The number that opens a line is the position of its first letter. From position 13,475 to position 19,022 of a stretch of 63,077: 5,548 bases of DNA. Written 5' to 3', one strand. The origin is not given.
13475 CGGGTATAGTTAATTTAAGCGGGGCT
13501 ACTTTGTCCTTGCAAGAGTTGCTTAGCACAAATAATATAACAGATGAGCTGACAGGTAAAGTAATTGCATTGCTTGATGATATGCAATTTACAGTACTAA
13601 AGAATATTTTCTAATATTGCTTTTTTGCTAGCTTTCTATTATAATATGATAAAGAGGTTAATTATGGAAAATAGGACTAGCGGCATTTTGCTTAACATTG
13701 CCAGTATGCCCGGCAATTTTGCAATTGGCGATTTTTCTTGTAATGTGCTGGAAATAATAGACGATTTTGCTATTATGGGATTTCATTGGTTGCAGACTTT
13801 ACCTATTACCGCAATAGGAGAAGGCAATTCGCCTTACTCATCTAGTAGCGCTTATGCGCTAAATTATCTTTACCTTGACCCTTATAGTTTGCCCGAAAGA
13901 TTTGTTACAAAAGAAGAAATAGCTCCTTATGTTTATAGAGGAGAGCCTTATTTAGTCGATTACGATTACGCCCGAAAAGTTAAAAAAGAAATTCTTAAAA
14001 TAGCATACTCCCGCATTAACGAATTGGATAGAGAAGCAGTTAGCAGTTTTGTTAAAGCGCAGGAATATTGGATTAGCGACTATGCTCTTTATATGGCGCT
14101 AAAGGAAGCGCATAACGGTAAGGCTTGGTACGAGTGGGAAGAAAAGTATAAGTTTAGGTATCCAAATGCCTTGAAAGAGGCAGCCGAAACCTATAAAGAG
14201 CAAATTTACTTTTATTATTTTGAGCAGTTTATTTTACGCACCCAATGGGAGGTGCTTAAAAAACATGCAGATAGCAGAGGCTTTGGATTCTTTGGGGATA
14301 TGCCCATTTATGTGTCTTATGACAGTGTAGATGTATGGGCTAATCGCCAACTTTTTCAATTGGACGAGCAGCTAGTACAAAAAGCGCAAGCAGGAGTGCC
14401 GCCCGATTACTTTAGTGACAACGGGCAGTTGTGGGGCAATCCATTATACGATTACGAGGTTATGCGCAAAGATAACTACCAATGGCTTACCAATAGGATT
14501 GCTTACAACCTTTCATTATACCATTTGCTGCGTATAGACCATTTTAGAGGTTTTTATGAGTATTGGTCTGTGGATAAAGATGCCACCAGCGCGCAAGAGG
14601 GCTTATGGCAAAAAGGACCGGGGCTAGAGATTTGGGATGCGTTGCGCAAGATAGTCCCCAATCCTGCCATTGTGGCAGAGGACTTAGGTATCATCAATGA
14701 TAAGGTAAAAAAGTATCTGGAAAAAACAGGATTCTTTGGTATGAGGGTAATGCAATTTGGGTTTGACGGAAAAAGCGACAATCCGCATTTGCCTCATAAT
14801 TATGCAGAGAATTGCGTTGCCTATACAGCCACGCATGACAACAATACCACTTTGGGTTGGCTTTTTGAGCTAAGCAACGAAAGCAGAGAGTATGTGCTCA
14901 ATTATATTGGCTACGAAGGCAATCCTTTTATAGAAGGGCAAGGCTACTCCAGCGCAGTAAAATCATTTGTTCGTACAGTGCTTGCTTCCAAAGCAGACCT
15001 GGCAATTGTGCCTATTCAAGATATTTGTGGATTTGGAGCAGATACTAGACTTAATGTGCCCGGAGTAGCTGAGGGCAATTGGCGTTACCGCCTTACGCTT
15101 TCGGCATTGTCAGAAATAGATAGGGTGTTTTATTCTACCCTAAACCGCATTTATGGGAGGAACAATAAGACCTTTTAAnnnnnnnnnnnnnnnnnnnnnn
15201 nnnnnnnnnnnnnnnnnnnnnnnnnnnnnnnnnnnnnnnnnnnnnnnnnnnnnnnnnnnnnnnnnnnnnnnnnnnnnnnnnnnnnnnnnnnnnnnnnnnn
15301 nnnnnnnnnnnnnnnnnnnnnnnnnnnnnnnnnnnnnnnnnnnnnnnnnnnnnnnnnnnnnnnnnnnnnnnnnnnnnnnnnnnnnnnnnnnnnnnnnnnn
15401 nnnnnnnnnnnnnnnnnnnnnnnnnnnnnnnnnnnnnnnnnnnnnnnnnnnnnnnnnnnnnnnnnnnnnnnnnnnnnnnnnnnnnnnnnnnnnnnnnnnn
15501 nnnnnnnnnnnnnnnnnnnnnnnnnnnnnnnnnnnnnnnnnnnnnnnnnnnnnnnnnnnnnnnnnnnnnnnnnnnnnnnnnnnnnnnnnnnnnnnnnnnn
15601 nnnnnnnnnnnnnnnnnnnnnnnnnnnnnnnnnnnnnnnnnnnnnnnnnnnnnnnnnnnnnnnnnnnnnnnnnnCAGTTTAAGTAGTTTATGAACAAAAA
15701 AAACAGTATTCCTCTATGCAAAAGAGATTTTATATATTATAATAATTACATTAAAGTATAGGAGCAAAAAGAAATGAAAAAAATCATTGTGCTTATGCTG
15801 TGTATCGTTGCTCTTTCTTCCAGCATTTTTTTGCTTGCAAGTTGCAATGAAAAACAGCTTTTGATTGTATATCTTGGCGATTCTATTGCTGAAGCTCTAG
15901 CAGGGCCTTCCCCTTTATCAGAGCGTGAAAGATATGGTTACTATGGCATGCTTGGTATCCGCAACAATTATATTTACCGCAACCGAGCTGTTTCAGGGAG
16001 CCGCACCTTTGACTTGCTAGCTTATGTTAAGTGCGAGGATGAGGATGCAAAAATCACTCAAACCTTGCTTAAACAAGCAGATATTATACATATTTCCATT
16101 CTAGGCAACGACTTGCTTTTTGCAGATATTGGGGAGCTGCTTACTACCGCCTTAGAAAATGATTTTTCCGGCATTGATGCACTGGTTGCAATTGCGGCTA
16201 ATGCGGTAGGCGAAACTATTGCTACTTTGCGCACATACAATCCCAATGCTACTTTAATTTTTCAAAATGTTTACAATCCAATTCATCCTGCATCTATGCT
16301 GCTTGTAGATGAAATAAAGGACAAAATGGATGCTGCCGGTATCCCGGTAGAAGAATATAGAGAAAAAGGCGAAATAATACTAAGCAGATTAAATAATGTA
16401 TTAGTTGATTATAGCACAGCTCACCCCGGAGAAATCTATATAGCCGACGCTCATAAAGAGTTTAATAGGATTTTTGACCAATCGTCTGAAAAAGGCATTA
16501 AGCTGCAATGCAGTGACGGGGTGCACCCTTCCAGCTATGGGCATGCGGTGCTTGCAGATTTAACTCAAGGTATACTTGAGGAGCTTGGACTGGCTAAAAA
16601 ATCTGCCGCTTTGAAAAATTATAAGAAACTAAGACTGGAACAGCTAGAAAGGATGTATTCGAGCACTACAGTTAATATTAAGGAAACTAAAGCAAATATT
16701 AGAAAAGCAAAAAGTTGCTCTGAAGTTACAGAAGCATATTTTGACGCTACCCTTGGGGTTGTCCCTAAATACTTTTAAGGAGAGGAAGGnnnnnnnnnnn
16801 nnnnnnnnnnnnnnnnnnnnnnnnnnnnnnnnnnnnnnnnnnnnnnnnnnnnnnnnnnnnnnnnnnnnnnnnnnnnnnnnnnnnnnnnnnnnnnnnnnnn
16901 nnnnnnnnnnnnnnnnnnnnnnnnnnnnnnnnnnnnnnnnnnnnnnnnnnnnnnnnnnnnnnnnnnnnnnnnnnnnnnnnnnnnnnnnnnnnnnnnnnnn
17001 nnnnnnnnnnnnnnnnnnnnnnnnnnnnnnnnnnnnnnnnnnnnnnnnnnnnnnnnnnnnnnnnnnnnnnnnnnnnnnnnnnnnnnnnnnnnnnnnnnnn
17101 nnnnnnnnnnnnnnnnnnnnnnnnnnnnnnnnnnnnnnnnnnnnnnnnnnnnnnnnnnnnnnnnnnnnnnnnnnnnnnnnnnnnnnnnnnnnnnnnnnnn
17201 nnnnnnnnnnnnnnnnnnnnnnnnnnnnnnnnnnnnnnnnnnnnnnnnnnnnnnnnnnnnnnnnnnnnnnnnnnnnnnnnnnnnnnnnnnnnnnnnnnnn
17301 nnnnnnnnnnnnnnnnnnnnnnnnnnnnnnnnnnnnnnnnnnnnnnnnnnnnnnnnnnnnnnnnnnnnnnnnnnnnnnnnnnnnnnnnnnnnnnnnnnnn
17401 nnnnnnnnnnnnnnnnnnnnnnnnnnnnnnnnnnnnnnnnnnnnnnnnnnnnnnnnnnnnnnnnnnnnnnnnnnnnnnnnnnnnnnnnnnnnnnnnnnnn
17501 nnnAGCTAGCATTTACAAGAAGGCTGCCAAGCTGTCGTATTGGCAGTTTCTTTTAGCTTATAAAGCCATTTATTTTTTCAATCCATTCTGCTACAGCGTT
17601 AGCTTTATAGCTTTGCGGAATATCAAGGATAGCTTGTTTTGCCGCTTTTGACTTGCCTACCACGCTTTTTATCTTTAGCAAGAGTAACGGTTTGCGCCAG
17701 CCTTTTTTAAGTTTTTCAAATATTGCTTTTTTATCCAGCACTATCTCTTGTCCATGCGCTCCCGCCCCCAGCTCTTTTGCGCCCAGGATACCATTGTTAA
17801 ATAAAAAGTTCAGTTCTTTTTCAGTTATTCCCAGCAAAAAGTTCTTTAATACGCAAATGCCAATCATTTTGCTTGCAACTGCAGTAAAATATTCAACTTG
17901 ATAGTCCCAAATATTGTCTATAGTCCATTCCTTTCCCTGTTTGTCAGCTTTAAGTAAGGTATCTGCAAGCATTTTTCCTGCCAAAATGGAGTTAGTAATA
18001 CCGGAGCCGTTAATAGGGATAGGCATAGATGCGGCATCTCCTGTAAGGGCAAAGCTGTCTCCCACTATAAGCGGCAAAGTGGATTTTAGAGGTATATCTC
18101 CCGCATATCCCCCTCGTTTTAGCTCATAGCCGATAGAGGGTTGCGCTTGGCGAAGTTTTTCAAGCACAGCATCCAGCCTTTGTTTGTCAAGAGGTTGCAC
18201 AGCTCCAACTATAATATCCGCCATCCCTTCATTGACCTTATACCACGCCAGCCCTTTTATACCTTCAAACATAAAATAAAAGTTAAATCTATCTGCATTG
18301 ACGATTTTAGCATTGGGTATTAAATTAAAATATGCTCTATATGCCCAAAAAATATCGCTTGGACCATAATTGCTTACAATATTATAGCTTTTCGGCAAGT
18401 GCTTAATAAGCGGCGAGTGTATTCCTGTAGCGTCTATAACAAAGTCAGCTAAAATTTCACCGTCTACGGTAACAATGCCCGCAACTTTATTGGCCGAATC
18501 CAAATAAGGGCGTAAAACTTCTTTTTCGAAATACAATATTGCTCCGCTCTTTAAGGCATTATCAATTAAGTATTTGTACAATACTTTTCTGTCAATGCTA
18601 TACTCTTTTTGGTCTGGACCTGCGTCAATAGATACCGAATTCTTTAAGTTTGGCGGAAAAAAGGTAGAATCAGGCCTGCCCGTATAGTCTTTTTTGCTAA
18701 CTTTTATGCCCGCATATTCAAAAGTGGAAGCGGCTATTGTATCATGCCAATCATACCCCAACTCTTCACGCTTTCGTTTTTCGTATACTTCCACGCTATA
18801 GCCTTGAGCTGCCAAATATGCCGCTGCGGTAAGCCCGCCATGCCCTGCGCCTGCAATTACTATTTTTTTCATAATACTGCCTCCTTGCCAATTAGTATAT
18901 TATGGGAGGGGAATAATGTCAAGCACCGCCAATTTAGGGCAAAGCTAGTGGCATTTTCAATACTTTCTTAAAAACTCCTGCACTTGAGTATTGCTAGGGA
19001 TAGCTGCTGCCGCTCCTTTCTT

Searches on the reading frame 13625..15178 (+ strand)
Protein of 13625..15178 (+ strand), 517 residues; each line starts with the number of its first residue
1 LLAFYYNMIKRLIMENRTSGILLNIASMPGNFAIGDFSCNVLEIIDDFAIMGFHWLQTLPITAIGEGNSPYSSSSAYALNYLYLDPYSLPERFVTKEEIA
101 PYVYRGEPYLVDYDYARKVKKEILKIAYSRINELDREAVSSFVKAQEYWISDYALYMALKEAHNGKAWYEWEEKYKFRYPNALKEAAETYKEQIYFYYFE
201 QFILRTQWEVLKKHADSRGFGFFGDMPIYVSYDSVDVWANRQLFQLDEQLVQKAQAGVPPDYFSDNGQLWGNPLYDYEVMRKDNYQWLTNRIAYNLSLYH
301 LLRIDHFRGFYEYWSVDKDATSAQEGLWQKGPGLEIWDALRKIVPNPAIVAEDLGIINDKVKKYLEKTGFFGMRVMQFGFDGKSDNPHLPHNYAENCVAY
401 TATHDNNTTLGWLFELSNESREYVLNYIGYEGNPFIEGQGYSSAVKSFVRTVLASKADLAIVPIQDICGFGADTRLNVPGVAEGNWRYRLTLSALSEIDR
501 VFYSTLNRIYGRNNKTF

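Call 38: search_protein_families(library=pfam, proteins=[window:13625-15178:+], max_evalue=0.00001)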
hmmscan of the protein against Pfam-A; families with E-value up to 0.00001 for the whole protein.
window:13625-15178:+ (517 aa): 1 family
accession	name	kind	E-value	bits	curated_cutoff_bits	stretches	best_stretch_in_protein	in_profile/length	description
PF02446.23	Glyco_hydro_77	-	6.8e-152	507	25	1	23-491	1-460/465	4-alpha-glucanotransferase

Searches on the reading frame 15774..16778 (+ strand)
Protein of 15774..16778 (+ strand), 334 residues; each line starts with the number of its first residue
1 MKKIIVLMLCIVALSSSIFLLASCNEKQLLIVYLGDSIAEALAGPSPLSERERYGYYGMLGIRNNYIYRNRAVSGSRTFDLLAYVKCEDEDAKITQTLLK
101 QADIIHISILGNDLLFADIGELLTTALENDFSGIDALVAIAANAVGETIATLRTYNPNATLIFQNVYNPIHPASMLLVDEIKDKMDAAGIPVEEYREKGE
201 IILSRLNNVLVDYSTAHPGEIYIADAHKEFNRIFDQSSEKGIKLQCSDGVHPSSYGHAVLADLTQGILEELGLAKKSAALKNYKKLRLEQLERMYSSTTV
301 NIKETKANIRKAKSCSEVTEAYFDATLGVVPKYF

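Call 38: search_protein_families(library=pfam, proteins=[window:15774-16778:+], max_evalue=0.00001)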
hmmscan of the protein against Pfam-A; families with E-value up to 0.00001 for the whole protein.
window:15774-16778:+ (334 aa): 2 families
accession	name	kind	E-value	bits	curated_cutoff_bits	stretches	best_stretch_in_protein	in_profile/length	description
PF13472.12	Lipase_GDSL_2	-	3.5e-09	37.8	32.9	1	34-259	2-178/178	GDSL-like Lipase/Acylhydrolase family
PF00657.28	Lipase_GDSL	-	3.6e-08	34.3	23.6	1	31-262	1-206/208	GDSL-like Lipase/Acylhydrolase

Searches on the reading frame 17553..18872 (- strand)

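Call 3: search_protein_families(library=pfam, proteins=[window:17553-18872:-])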
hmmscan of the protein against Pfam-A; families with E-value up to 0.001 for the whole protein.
window:17553-18872:- (439 aa): 6 families
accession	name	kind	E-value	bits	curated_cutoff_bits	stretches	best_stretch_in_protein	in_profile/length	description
PF01266.30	DAO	-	1.7e-13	51.2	27.9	1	93-304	146-352/353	FAD dependent oxidoreductase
PF04820.20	Trp_halogenase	-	1.3e-08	34.6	21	1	91-173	153-236/458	Tryptophan halogenase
PF13450.12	NAD_binding_8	-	3.5e-07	30.8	21.9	1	6-35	1-30/68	NAD(P)-binding Rossmann-like domain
PF01494.25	FAD_binding_3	-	6.5e-07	29.3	22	1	3-163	3-171/349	FAD binding domain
PF07992.20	Pyr_redox_2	-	0.00014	21.8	26.1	1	3-150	2-108/291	Pyridine nucleotide-disulphide oxidoreductase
PF01134.28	GIDA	-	0.00066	19.3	22.1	0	3-32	1-30/391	Glucose inhibited division protein A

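Call 4: search_protein_families(library=ncbifam, proteins=[window:17553-18872:-])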
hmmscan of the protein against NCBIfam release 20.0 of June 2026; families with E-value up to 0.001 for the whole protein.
window:17553-18872:- (439 aa): 37 families (the best 25 are shown)
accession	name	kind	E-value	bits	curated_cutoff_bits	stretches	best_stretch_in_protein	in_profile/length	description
NF041080.1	DGGGPL_reductase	equivalog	1.6e-38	132.7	580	1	4-436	4-438/447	digeranylgeranylglycerophospholipid reductase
TIGR02032.1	GG-red-SF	subfamily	5.1e-28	98.6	158.8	1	4-305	3-296/297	geranylgeranyl reductase family protein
NF041385.1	Dggglyphlred_Halo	equivalog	9.4e-12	44.2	700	1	3-159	6-158/405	digeranylgeranylglycerophospholipid reductase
NF005243.0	PRK06753.1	equivalog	3e-10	39.5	365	1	3-165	2-164/374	hypothetical protein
NF005720.0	PRK07538.1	subfamily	8.6e-10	38.1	400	1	2-34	3-35/418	hypothetical protein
TIGR02023.1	BchP-ChlP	subfamily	1.1e-08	34.6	343.3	1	93-318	89-310/388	geranylgeranyl diphosphate reductase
NF005566.0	PRK07236.1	subfamily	7e-08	31.8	333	1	2-35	7-40/386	hypothetical protein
NF049967.1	QhpG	equivalog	1.3e-07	30.9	240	1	4-155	1-144/423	flavin-dependent monooxygenase QhpG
NF005313.0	PRK06847.1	subfamily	1.5e-07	30.7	372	1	1-35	4-38/375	hypothetical protein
NF009409.0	PRK12770.1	subfamily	2.6e-07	30.1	343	1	2-32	19-49/360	putative glutamate synthase subunit beta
NF033623.1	urate_HpxO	equivalog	2.9e-07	29.7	500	1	3-34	1-32/381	FAD-dependent urate hydroxylase HpxO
NF041160.1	DGGPL_Thplmales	equivalog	4.3e-07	29.2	780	1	4-309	6-313/396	digeranylgeranylglycerophospholipid reductase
NF045655.1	MkRedMenJ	equivalog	4.7e-07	29.1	700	1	95-318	101-326/406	menaquinone reductase MenJ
NF033113.0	halo_ClmS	equivalog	1.8e-06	26.8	900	1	2-159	3-173/570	chloramphenicol-biosynthetic FADH2-dependent halogenase CmlS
TIGR02733.1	desat_CrtD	equivalog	7.6e-06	24.9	549.7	1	2-34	2-34/492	C-3',4' desaturase CrtD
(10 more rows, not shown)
